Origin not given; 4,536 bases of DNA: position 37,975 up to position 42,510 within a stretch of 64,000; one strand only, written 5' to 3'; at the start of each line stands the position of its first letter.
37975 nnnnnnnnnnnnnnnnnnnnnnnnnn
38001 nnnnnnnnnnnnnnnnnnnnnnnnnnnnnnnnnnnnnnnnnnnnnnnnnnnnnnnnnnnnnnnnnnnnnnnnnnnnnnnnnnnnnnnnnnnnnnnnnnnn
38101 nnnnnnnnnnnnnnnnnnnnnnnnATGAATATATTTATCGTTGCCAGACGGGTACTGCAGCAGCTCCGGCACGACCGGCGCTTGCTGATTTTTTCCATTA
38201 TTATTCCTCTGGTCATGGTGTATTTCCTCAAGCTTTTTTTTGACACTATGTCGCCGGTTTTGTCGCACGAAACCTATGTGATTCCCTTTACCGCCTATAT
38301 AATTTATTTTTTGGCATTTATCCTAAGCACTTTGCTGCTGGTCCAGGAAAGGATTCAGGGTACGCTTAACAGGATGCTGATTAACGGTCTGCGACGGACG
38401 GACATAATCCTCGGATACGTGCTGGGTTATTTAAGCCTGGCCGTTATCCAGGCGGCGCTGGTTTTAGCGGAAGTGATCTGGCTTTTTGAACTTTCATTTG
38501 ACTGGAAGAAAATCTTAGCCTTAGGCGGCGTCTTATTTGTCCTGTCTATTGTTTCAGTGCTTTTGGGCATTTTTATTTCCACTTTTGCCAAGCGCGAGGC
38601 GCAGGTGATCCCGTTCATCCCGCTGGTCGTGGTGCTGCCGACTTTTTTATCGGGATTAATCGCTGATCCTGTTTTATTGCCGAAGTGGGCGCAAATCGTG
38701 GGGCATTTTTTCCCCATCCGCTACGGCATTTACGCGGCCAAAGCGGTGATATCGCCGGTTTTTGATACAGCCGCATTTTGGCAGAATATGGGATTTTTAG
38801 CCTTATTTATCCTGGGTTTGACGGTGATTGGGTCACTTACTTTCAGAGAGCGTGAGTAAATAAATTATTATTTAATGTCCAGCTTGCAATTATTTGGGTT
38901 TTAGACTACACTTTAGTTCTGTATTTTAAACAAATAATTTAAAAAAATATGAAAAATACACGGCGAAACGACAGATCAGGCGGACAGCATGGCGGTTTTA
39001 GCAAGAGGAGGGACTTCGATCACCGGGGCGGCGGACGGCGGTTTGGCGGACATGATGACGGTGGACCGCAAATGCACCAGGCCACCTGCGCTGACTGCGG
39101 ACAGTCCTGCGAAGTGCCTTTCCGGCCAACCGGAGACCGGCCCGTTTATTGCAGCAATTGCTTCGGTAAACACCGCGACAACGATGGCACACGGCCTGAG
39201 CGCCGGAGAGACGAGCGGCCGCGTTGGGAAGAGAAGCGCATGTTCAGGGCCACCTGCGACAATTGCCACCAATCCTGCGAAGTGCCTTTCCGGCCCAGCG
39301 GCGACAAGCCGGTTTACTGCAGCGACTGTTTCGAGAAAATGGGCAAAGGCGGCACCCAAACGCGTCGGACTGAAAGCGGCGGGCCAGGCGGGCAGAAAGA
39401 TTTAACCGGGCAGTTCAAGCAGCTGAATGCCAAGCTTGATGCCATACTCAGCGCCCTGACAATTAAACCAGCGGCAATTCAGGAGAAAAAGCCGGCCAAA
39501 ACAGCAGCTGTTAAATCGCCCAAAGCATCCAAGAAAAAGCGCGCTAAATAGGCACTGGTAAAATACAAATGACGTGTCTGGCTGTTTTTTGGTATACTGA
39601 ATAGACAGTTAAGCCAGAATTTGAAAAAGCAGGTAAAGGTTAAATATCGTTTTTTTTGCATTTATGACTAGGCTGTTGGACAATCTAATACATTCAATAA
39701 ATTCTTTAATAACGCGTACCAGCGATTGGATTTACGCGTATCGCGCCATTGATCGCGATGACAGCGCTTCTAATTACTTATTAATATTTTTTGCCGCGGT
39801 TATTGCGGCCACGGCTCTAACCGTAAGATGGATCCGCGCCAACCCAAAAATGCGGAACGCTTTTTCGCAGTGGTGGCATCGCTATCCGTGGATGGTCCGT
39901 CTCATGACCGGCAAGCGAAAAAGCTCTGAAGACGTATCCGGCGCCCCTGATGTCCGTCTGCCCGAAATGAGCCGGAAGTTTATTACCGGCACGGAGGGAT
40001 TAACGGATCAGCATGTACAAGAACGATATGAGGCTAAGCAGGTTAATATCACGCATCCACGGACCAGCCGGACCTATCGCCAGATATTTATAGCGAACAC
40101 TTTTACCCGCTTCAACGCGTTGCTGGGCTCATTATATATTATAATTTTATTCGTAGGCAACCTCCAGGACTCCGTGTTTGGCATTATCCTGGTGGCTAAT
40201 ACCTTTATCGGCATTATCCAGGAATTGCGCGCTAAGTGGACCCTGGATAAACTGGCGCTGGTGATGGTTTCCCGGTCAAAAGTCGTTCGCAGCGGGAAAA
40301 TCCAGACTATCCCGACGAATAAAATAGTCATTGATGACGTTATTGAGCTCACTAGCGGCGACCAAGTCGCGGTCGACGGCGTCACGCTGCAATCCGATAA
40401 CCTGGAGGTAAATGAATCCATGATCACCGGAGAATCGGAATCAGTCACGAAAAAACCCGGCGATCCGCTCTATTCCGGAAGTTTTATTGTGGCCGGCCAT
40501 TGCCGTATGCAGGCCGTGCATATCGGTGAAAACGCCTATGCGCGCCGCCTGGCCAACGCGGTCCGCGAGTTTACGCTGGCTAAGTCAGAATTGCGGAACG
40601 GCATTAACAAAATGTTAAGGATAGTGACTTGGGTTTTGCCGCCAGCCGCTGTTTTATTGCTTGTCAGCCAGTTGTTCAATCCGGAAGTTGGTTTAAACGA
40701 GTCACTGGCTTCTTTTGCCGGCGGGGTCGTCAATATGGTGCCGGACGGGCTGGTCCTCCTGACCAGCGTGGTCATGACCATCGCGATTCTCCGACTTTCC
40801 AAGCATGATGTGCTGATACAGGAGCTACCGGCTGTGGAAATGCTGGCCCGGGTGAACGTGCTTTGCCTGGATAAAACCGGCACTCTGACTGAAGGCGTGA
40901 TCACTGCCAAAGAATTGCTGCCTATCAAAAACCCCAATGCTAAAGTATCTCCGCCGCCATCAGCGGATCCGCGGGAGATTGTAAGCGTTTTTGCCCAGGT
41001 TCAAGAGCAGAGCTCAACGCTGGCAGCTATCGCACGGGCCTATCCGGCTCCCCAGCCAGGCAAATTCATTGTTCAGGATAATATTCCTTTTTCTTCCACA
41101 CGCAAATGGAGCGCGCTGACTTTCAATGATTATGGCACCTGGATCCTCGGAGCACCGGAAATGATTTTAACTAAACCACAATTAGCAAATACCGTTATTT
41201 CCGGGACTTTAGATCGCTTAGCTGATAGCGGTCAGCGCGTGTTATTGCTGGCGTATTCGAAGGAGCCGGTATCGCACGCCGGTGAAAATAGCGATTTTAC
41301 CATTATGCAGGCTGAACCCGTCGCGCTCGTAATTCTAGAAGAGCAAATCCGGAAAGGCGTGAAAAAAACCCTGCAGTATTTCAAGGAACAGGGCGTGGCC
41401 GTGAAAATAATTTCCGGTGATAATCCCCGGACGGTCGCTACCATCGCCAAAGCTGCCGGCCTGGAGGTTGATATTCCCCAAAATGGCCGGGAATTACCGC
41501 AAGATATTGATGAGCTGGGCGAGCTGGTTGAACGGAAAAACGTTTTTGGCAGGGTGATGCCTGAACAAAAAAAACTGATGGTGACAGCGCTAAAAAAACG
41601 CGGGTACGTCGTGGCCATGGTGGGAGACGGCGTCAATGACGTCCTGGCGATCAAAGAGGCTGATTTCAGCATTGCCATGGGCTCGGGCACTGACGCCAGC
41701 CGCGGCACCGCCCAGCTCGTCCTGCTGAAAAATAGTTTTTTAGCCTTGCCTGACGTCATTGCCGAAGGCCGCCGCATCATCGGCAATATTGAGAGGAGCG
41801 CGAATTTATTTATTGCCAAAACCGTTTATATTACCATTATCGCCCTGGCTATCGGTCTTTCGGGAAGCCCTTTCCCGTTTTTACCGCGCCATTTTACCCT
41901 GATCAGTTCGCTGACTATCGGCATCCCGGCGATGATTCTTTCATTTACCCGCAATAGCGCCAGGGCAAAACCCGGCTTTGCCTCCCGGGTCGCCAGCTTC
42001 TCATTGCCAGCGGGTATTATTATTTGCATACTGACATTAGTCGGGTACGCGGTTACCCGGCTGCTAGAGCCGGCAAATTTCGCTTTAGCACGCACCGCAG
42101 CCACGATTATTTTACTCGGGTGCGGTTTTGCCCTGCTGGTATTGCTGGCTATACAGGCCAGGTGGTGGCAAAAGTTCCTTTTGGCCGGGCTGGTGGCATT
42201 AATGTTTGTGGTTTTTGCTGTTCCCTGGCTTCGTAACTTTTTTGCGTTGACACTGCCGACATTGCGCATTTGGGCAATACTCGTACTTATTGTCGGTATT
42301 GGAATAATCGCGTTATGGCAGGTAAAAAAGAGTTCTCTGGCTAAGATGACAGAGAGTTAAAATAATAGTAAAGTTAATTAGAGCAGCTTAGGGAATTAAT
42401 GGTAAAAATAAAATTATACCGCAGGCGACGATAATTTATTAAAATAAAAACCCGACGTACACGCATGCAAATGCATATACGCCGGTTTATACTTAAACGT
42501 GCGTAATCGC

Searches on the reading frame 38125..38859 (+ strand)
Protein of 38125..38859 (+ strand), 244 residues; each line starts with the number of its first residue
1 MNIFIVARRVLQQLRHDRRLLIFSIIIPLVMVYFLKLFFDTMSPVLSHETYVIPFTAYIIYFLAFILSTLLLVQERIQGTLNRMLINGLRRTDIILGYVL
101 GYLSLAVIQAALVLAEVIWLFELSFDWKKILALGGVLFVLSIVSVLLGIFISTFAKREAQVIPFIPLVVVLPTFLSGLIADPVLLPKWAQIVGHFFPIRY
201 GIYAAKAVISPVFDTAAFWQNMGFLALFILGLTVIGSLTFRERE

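Call 40: search_protein_families(library=pfam, proteins=[window:38125-38859:+], max_evalue=0.001)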
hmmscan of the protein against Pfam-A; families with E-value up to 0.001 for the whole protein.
window:38125-38859:+ (244 aa): 3 families
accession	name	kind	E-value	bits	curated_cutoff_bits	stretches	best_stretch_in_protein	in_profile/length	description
PF01061.29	ABC2_membrane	-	1.7e-24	87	26.9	1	3-207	3-208/211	ABC-2 type transporter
PF12698.13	ABC2_membrane_3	-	1.2e-16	61.2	31.6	1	49-237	161-346/347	ABC-2 family transporter protein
PF12679.13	ABC2_membrane_2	-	4.5e-05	23.3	27.2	1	6-241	3-279/283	ABC-2 family transporter protein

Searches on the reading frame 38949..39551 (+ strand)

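Call 40: search_protein_families(library=pfam, proteins=[window:38949-39551:+], max_evalue=0.001)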
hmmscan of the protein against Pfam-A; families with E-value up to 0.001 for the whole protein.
window:38949-39551:+ (200 aa): 2 families
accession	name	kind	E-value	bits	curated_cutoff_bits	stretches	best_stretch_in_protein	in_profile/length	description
PF23477.1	zf_Tbcl_2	-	1.4e-34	117.9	27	2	41-76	2-37/37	Probable treble clef zinc finger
PF14599.11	zinc_ribbon_6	-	0.00068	19.9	27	0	43-71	28-53/59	Zinc-ribbon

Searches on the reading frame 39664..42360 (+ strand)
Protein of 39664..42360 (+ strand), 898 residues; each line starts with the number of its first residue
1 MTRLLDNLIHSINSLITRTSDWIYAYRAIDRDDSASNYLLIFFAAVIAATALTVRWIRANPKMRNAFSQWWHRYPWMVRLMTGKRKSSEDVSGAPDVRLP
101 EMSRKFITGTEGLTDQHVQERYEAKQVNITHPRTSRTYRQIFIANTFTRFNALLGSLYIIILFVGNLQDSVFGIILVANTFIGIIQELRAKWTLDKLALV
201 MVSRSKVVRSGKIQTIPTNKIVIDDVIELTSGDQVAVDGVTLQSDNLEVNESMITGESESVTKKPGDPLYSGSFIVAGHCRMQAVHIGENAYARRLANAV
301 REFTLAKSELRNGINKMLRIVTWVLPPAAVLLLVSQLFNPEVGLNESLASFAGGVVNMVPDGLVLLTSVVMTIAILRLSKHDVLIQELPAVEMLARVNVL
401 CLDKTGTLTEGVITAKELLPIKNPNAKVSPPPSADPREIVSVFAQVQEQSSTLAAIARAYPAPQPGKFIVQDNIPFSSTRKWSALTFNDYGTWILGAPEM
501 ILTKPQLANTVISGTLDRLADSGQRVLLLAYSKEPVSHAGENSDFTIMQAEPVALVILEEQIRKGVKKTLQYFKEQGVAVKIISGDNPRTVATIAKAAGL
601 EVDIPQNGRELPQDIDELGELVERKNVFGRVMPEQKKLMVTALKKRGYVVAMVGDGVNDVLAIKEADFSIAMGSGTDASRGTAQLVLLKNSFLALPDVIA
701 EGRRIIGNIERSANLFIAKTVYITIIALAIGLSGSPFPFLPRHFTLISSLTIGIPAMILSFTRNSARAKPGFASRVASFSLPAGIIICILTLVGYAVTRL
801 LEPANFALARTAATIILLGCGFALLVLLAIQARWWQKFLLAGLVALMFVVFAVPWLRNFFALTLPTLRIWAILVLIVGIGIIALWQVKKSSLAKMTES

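Call 40: search_protein_families(library=pfam, proteins=[window:39664-42360:+], max_evalue=0.001)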
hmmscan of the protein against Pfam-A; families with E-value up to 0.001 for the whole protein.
window:39664-42360:+ (898 aa): 3 families
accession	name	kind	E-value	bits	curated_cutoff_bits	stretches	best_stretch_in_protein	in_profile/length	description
PF00122.25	E1-E2_ATPase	-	3.8e-37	128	28.1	1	203-381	5-181/181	E1-E2 ATPase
PF00702.32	Hydrolase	-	1e-18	68.9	26.4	1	398-667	2-191/191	haloacid dehalogenase-like hydrolase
PF08282.18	Hydrolase_3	-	3.5e-06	27.4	20.9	0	650-691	206-247/255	haloacid dehalogenase-like hydrolase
